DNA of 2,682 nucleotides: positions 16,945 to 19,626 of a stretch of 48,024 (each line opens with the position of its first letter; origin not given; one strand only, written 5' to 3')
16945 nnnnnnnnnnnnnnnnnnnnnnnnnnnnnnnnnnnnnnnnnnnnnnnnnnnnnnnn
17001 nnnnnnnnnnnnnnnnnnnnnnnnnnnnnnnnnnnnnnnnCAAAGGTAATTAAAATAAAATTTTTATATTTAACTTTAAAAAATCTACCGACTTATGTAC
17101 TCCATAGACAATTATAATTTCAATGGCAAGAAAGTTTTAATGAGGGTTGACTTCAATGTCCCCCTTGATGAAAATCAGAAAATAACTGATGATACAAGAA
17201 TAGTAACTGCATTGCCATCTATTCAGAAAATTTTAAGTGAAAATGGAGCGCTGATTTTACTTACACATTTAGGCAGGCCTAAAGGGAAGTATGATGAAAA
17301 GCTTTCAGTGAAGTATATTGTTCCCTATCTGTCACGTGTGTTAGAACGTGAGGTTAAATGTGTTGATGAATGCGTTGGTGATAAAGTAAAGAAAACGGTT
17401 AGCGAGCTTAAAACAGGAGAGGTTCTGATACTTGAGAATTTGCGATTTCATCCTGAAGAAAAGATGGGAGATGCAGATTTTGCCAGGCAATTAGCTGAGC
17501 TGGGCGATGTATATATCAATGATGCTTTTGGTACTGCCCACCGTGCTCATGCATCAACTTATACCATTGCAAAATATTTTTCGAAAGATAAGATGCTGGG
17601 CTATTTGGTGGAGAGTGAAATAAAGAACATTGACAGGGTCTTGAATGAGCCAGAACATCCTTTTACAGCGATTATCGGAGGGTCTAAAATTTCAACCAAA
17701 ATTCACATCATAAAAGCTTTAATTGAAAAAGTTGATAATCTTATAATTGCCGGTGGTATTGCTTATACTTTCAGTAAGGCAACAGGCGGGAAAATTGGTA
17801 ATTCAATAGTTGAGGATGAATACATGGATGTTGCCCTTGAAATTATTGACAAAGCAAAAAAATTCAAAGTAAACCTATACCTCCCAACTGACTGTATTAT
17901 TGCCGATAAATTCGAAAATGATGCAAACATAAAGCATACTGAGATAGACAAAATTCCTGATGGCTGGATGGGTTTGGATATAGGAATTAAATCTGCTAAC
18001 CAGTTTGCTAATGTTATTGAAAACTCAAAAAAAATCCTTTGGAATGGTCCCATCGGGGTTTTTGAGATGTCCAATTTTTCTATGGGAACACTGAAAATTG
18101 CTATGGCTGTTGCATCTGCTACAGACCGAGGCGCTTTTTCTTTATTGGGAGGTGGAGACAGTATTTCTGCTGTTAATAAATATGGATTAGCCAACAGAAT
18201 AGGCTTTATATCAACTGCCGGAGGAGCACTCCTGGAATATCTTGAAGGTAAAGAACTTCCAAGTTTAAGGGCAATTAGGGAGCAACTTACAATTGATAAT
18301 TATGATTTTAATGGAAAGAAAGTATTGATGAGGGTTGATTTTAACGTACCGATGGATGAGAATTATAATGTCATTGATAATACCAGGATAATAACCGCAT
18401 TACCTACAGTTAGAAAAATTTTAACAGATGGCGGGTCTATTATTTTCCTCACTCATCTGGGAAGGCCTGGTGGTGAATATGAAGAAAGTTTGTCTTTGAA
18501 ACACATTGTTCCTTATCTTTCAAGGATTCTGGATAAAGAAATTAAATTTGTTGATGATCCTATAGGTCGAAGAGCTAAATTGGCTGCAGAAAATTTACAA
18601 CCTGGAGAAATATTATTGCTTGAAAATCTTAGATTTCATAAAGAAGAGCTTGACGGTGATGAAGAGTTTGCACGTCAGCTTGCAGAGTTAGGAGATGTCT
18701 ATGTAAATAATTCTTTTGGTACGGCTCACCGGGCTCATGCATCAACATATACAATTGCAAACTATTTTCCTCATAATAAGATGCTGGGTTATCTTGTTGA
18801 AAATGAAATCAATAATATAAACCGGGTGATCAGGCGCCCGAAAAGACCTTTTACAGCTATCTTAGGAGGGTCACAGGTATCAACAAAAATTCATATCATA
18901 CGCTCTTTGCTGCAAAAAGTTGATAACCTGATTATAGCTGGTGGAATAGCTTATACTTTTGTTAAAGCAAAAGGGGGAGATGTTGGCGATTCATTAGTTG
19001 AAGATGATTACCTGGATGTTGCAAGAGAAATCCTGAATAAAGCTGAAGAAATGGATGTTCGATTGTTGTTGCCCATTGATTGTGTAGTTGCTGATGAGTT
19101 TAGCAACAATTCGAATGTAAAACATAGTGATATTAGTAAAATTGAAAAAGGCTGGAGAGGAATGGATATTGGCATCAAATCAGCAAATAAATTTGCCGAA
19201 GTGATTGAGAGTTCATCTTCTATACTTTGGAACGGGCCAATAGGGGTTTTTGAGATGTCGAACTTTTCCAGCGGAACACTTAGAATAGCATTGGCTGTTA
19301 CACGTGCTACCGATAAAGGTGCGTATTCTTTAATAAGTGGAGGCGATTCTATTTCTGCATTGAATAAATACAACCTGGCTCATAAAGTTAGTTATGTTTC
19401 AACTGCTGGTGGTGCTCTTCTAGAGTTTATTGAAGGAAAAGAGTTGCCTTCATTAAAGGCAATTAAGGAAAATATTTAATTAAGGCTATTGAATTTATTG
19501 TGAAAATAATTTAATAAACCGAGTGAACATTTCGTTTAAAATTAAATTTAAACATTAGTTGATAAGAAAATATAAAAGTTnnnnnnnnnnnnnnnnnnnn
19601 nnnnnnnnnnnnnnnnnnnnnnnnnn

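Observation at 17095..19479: Head-to-tail, linker-less fusion of two complete phosphoglycerate kinases in one 794-aa ORF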

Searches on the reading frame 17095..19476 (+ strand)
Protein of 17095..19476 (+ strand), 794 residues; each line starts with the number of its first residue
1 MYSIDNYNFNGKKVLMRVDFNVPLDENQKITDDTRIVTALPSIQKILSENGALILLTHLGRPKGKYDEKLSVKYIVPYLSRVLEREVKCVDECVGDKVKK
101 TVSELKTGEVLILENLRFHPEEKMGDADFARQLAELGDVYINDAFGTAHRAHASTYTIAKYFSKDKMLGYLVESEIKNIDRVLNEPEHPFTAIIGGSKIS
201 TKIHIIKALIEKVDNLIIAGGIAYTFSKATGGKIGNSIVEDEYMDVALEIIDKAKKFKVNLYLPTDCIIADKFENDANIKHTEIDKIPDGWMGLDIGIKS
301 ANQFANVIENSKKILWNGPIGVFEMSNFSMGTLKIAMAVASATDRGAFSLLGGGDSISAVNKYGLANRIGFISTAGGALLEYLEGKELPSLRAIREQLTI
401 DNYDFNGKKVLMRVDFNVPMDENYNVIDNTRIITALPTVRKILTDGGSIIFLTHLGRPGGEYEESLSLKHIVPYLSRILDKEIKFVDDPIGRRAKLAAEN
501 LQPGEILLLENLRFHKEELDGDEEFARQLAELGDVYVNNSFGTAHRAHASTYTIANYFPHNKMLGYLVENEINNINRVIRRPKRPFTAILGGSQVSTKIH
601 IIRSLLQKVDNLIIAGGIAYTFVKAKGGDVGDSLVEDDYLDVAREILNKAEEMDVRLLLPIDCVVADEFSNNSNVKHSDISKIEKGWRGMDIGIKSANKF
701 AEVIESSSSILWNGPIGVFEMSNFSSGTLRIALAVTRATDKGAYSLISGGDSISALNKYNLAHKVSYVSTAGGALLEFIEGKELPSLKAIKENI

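Call 3: search_protein_families(library=pfam, proteins=[window:17095-19476:+])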
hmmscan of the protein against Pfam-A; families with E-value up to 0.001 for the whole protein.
window:17095-19476:+ (794 aa): 2 families
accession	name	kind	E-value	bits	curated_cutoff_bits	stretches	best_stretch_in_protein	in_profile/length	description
PF00162.24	PGK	-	4.7e-297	984.1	27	2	4-386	1-379/379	Phosphoglycerate kinase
PF06962.18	rRNA_methylase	-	4.8e-05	23.8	22.7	0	23-76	56-108/137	Putative rRNA methylase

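Call 6: find_homologous_proteins(query=window:17095-19476:+, max_evalue=1e-10)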
Query window:17095-19476:+ (794 aa): 6590 proteins with E <= 1e-10 among 8000 candidates; the best 120 are listed.
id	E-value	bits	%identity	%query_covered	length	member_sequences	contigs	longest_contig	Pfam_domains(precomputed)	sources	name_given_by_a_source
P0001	0.0e+0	1741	99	100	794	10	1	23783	PF06962.19,PF00162.25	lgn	-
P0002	0.0e+0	1623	91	100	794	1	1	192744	PF00162.25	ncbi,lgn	-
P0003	0.0e+0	1562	86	100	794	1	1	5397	PF06962.19,PF00162.25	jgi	jgi:phosphoglycerate kinase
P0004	0.0e+0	1537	85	100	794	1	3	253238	PF06962.19,PF00162.25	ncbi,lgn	-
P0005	0.0e+0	1535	85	100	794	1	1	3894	PF06962.19,PF00162.25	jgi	jgi:phosphoglycerate kinase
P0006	0.0e+0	1517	85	98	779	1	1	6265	PF00162.25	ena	-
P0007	0.0e+0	1507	83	100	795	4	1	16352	PF00162.25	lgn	-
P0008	0.0e+0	1503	82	100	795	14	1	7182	PF00162.25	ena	-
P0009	0.0e+0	1492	81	100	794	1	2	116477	PF00162.25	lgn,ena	-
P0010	0.0e+0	1481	62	100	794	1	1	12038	PF06962.19,PF00162.25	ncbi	-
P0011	0.0e+0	1449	80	100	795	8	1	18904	PF06962.19,PF00162.25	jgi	jgi:phosphoglycerate kinase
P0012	0.0e+0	1429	62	98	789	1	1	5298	PF06962.19,PF00162.25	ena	-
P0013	0.0e+0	1425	77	100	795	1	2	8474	PF00162.25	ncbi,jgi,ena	-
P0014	0.0e+0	1405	77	100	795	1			PF06962.19,PF00162.25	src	-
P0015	0.0e+0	1359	62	100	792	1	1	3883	PF00162.25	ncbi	-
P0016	0.0e+0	1355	63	100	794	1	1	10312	PF06962.19,PF00162.25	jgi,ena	-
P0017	0.0e+0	1351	74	100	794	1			PF06962.19,PF00162.25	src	-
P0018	0.0e+0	1350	67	100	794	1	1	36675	PF06962.19,PF00162.25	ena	-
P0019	0.0e+0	1346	63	100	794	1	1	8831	PF00162.25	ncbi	ncbi:MAG: phosphoglycerate kinase [Bacteroidota bacterium]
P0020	0.0e+0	1344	67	100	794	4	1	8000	PF06962.19,PF00162.25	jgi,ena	-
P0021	0.0e+0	1338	70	100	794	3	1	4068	PF06962.19,PF00162.25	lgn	-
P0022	0.0e+0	1332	62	100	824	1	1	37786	PF06962.19,PF00162.25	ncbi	-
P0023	0.0e+0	1330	66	100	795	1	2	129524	PF00162.25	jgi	-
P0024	0.0e+0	1328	63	100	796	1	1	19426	PF06962.19,PF00162.25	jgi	jgi:phosphoglycerate kinase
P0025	0.0e+0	1328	73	100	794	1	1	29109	PF06962.19,PF00162.25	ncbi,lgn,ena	-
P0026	0.0e+0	1325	72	100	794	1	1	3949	PF06962.19,PF00162.25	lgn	-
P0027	0.0e+0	1324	72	100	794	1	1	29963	PF06962.19,PF00162.25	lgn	-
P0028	0.0e+0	1320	71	100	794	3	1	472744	PF06962.19,PF00162.25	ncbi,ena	-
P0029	0.0e+0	1319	72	100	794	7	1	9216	PF06962.19,PF00162.25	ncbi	-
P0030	0.0e+0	1316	68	100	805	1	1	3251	PF06962.19,PF00162.25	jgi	-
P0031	0.0e+0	1316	72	100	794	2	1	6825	PF06962.19,PF00162.25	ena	-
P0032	0.0e+0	1314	72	100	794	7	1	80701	PF06962.19,PF00162.25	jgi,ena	-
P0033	0.0e+0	1312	71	100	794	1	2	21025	PF06962.19,PF00162.25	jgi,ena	-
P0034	0.0e+0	1311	71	100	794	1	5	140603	PF06962.19,PF00162.25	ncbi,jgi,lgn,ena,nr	ncbi:MAG TPA: phosphoglycerate kinase [Bacteroidales bacterium]|nr:phosphoglycerate kinase [Bacteroi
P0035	0.0e+0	1310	71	100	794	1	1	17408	PF00162.25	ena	-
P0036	0.0e+0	1309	71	100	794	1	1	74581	PF00162.25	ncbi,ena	-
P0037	0.0e+0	1309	70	100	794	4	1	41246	PF06962.19,PF00162.25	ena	-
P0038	0.0e+0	1308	70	100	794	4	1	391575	PF06962.19,PF00162.25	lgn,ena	-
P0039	0.0e+0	1307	71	100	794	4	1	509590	PF00162.25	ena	-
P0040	0.0e+0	1307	71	100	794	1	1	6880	PF00162.25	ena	-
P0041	0.0e+0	1306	71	100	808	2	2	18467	PF06962.19,PF00162.25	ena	-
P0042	0.0e+0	1305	71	100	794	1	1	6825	PF06962.19,PF00162.25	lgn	-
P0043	0.0e+0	1305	71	100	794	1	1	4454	PF06962.19,PF00162.25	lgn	-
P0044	0.0e+0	1305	71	100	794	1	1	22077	PF06962.19,PF00162.25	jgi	-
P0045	0.0e+0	1304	71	100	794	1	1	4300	PF06962.19,PF00162.25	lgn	-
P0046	0.0e+0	1303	71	100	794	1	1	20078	PF06962.19,PF00162.25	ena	-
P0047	0.0e+0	1303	71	100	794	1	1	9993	PF00162.25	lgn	-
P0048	0.0e+0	1303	71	100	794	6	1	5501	PF06962.19,PF00162.25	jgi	-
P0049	0.0e+0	1303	70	100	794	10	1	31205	PF00162.25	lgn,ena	-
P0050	0.0e+0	1302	71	100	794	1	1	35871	PF06962.19,PF00162.25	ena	-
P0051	0.0e+0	1302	70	100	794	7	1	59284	PF06962.19,PF00162.25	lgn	-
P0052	0.0e+0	1300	71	100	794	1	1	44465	PF06962.19,PF00162.25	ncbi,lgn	-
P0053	0.0e+0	1300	71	99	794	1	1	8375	PF06962.19,PF00162.25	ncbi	-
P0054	0.0e+0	1299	70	100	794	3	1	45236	PF00162.25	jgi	jgi:phosphoglycerate kinase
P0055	0.0e+0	1298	70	100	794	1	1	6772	PF00162.25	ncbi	-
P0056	0.0e+0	1297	71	100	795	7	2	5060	PF06962.19,PF00162.25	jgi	-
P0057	0.0e+0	1297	70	100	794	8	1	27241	PF06962.19,PF00162.25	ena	-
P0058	0.0e+0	1296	71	100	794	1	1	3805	PF06962.19,PF00162.25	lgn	-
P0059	0.0e+0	1295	70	100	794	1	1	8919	PF06962.19,PF00162.25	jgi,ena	-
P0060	0.0e+0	1294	70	100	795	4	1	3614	PF06962.19,PF00162.25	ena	-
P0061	0.0e+0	1294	70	100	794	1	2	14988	PF00162.25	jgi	jgi:phosphoglycerate kinase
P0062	0.0e+0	1292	70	100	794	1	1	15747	PF00162.25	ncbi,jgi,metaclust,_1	metaclust:\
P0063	0.0e+0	1292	70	100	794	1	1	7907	PF06962.19,PF00162.25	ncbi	-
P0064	0.0e+0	1291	70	100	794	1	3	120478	PF06962.19,PF00162.25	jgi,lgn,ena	-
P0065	0.0e+0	1288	68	100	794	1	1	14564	PF06962.19,PF00162.25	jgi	-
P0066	0.0e+0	1288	70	100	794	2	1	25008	PF00162.25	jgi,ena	-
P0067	0.0e+0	1288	70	100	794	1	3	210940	PF06962.19,PF00162.25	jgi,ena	-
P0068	0.0e+0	1287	70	100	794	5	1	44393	PF06962.19,PF00162.25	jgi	jgi:phosphoglycerate kinase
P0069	0.0e+0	1286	69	100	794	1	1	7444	PF00162.25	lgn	-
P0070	0.0e+0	1286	70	100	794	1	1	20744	PF06962.19,PF00162.25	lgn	-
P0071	0.0e+0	1285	70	100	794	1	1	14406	PF00162.25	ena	-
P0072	0.0e+0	1284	70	100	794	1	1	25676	PF00162.25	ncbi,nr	ncbi:MAG: hypothetical protein C0597_07400 [Marinilabiliales bacterium]|nr:MAG: hypothetical protein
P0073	0.0e+0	1282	70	100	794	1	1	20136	PF06962.19,PF00162.25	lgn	-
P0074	0.0e+0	1281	69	100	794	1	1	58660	PF00162.25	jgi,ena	-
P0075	0.0e+0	1279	69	100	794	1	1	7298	PF06962.19,PF00162.25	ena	-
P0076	0.0e+0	1278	70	98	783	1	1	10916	PF06962.19,PF00162.25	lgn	-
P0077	0.0e+0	1276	70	98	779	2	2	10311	PF06962.19,PF00162.25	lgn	-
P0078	0.0e+0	1275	67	100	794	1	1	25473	PF06962.19,PF00162.25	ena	-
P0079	0.0e+0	1275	70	100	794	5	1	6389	PF00162.25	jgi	jgi:phosphoglycerate kinase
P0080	0.0e+0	1274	69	100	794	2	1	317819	PF00162.25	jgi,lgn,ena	-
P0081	0.0e+0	1274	70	100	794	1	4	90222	PF06962.19,PF00162.25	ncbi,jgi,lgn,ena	-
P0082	0.0e+0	1273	70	100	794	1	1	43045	PF06962.19,PF00162.25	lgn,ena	-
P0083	0.0e+0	1270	70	98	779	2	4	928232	PF06962.19,PF00162.25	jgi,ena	-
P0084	0.0e+0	1270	64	100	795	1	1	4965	PF06962.19,PF00162.25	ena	-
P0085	0.0e+0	1266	70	100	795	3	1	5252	PF06962.19,PF00162.25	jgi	jgi:phosphoglycerate kinase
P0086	0.0e+0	1258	61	100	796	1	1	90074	PF00162.25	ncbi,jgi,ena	-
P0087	0.0e+0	1251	66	100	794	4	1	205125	PF00162.25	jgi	jgi:phosphoglycerate kinase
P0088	0.0e+0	1250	63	100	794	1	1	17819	PF06962.19,PF00162.25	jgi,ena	-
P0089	0.0e+0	1247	62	100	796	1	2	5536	PF06962.19,PF00162.25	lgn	-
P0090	0.0e+0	1245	66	100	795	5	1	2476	PF06962.19,PF00162.25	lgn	-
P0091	0.0e+0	1242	65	100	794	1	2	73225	PF06962.19,PF00162.25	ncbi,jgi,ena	-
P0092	0.0e+0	1234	67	100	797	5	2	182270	PF00162.25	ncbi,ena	-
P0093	0.0e+0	1231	59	100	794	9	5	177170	PF00162.25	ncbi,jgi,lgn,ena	-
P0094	0.0e+0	1230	65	100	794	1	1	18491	PF00162.25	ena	-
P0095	0.0e+0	1228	65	100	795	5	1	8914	PF06962.19,PF00162.25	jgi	jgi:phosphoglycerate kinase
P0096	0.0e+0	1221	65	100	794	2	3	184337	PF00162.25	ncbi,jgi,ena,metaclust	metaclust:\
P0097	0.0e+0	1221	66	100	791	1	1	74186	PF00162.25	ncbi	-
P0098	0.0e+0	1220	67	100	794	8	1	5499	PF06962.19,PF00162.25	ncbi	-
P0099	0.0e+0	1202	64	100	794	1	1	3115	PF06962.19,PF00162.25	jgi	-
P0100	0.0e+0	1193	57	100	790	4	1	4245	PF00162.25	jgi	-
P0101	0.0e+0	1183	64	100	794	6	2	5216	PF00162.25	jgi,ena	-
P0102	0.0e+0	1182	65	100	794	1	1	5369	PF00162.25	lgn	-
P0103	0.0e+0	1179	64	100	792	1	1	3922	PF06962.19,PF00162.25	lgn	-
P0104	0.0e+0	1178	64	100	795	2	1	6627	PF06962.19,PF00162.25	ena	-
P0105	0.0e+0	1176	62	100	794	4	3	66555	PF00162.25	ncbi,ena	-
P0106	0.0e+0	1173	63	99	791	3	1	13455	PF06962.19,PF00162.25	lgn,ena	-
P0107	0.0e+0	1172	63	100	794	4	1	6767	PF00162.25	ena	-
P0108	0.0e+0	1172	64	100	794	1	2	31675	PF00162.25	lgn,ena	-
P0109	0.0e+0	1169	64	100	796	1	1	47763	PF06962.19,PF00162.25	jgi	jgi:phosphoglycerate kinase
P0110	0.0e+0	1168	62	99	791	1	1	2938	PF06962.19,PF00162.25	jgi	jgi:phosphoglycerate kinase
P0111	0.0e+0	1168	64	100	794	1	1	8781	PF00162.25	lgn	-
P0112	0.0e+0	1167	63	100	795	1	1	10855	PF06962.19,PF00162.25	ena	-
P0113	0.0e+0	1166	63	100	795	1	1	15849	PF06962.19,PF00162.25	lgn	-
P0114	0.0e+0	1166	64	100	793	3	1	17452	PF06962.19,PF00162.25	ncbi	-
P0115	0.0e+0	1165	62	100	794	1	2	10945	PF00162.25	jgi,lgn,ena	-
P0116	0.0e+0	1164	64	99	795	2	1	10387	PF00162.25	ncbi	-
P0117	0.0e+0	1163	62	100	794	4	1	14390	PF06962.19,PF00162.25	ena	-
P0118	0.0e+0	1159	63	100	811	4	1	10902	PF06962.19,PF00162.25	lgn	-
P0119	0.0e+0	1156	62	100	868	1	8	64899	PF00162.25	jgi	jgi:phosphoglycerate kinase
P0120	0.0e+0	1149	72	87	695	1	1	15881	PF00162.25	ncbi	-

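Call 15: find_related_loci(query=window:17095-19476:+, collection=genome_contigs, flank=6000)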
Query window:17095-19476:+ (794 aa) in genome_contigs; peptide patterns used: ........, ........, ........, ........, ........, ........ (x = any residue, [..] = any of these).
251 stretches matched a pattern; 208 encode a relative of the query (tblastn E <= 1e-3); the best 80 are kept; 80 distinct loci.
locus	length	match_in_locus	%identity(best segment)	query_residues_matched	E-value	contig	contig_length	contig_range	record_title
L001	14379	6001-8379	91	1-793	0e+0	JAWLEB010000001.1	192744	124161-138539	MAG: Bacteroidales bacterium isolate 20BLK6-1.bin.33 NODE_5_length_192744_cov_11.479509, whole genome shotgun sequence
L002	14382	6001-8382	85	1-794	0e+0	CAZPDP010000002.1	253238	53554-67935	MAG TPA_asm: uncultured Bacteroidales bacterium isolate binchicken_co17_460 genome assembly, contig: NODE_57_length_2532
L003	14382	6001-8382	71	1-794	0e+0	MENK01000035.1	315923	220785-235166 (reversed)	MAG: Bacteroidetes bacterium GWB2_32_14 gwb2_scaffold_9, whole genome shotgun sequence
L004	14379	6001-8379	65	1-793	0e+0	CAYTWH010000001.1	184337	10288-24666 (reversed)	MAG TPA_asm: uncultured Bacteroidales bacterium isolate binchicken_co243_280 genome assembly, contig: NODE_19_length_184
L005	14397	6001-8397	64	1-792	0e+0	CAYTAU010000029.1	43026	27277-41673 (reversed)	MAG TPA_asm: uncultured Bacteroidales bacterium isolate SRP191223_co1_49 genome assembly, contig: NODE_592_length_43026_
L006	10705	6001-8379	65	1-792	0e+0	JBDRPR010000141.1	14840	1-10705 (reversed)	MAG: Bacteroidota bacterium isolate MEGAHIT-group-2.131 k141_393248, whole genome shotgun sequence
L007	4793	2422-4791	63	1-793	0e+0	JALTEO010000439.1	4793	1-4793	MAG: Bacteroidales bacterium isolate S014_metabat2_scaf2bin.036 S014_NODE_9079_length_4793_cov_5.730390, whole genome sh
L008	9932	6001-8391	59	1-794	0e+0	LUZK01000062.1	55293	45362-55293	MAG: Bacteroidales bacterium Bact_19 Bact_19_contig_4756, whole genome shotgun sequence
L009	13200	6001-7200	59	1-792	2e-161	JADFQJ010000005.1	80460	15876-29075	MAG: Bacteroidetes bacterium isolate B79T3L11 B79T3L11_NODE111, whole genome shotgun sequence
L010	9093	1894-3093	62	1-792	1e-160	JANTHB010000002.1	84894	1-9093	MAG: Bacteroidales bacterium isolate bin10098 c_000000000061, whole genome shotgun sequence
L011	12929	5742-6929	57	1-792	1e-150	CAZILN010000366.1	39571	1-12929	MAG TPA_asm: uncultured Bacteroidaceae bacterium isolate SRP185410_co1_465 genome assembly, contig: k141_2064813, whole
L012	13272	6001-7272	58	1-791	4e-148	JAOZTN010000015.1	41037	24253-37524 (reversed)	MAG: Bacteroidales bacterium isolate GMC8_bin_15 GMC8_369_length_41037_cov_19.450198, whole genome shotgun sequence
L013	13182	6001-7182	57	1-790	9e-147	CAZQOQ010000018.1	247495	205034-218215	MAG TPA_asm: uncultured Flavobacteriales bacterium isolate binchicken_co200_93 genome assembly, contig: k141_149151, who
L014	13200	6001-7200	57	1-793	1e-146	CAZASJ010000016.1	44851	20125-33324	MAG TPA_asm: uncultured Bacteroidales bacterium isolate binchicken_co42_2 genome assembly, contig: NODE_643_length_44851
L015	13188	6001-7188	55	1-791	5e-146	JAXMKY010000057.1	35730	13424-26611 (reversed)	MAG: Bacteroidales bacterium isolate L4_metabat.bin.27 k141_126058, whole genome shotgun sequence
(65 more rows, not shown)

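Call 38: predict_structure(alignment_id=A1)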
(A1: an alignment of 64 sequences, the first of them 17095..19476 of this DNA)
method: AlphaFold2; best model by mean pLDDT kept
length: 794 residues; sequences in the alignment: 64
mean_pLDDT: 89.8   pTM: 0.58
mean pLDDT of the five models: 89.8, 88.7, 87.8, 85.6, 80.6
residues with pLDDT >= 90: 476; 70-90: 302; 50-70: 15; < 50: 1
segments of 3 or more residues with pLDDT < 50: none
pLDDT, mean of each block of 10 residues (from residue 1): 75 95 87 85 92 94 88 95 95 92 95 95 92 95 88 90 84 87 80 90 85 92 94 93 92 92 96 91 96 94 95 93 87 94 92 85 81 83 79 70 85 92 86 87 89 91 95 92 93 94 95 94 96 95 90 91 89 81 89 87 92 95 95 92 95 95 93 90 95 93 94 91 89 88 83 83 78 84 87 59
secondary structure, 60 per line:
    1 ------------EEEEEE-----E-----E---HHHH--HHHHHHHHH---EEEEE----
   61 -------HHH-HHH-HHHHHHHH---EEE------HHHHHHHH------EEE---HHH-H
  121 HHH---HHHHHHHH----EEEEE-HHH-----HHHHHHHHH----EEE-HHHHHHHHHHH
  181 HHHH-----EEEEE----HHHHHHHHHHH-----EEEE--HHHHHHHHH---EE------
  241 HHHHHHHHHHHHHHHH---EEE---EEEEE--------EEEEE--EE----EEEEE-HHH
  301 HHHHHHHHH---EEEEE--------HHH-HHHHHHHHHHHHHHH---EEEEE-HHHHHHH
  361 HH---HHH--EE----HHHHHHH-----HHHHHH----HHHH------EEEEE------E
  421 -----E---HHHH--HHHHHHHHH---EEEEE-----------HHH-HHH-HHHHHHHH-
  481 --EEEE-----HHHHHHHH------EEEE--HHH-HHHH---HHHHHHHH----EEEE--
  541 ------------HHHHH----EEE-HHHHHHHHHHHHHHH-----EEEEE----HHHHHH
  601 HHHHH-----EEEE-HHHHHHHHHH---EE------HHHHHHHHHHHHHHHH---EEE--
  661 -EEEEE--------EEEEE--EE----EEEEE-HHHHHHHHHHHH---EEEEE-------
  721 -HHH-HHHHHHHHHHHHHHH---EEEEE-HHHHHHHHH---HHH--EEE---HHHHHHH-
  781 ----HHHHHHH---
elements in order (helices of 4 or more, strands of 3 or more residues): E13-18 H34-37 H40-48 E52-56 H76-83 E87-89 H96-103 E110-112 H120-123 H127-134 E139-143 H153-161 E166-168 H170-184 E190-194 H199-209 E215-218 H221-229 H241-256 E260-262 E266-270 E279-283 E292-296 H298-309 E313-317 H330-344 E348-352 H354-362 H377-383 H389-394 H399-402 E409-413 H430-433 H436-444 E448-452 H472-479 E483-486 H492-499 E506-509 H516-519 H523-530 E535-538 H553-557 E562-564 H566-580 E586-590 H595-605 E611-614 H616-625 H637-652 E656-658 E662-666 E675-679 E688-692 H694-705 E709-713 H726-740 E744-748 H750-758 E767-769 H773-779 H785-791

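Call 41: find_encoding_contigs(protein=P0001, flank=3000, max_places=3)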
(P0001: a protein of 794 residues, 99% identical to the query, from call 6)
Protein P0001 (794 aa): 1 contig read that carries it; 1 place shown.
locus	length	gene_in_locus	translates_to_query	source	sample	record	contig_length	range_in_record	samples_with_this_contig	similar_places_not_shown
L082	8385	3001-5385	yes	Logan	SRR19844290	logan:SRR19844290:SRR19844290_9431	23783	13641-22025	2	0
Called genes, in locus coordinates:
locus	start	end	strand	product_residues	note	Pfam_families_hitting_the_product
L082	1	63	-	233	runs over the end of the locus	PF13489:Methyltransf_23 (weak), PF24675:NpmA (faint), PF13847:Methyltransf_31, PF02390:Methyltransf_4, PF08242:Methyltransf_12 (weak), PF13649:Methyltransf_25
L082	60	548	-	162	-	PF14109:GldH_lipo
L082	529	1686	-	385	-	PF04468:PSP1, PF28472:PSP1_3rd, PF28473:YaaT_C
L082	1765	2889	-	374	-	PF13177:DNA_pol3_delta2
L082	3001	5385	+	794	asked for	PF00162:PGK, PF06962:rRNA_methylase (faint), PF00162:PGK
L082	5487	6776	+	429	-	PF00162:PGK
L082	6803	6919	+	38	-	-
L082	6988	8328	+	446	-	PF02878:PGM_PMM_I, PF02879:PGM_PMM_II, PF02880:PGM_PMM_III, PF00408:PGM_PMM_IV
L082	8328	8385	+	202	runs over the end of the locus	PF01351:RNase_HII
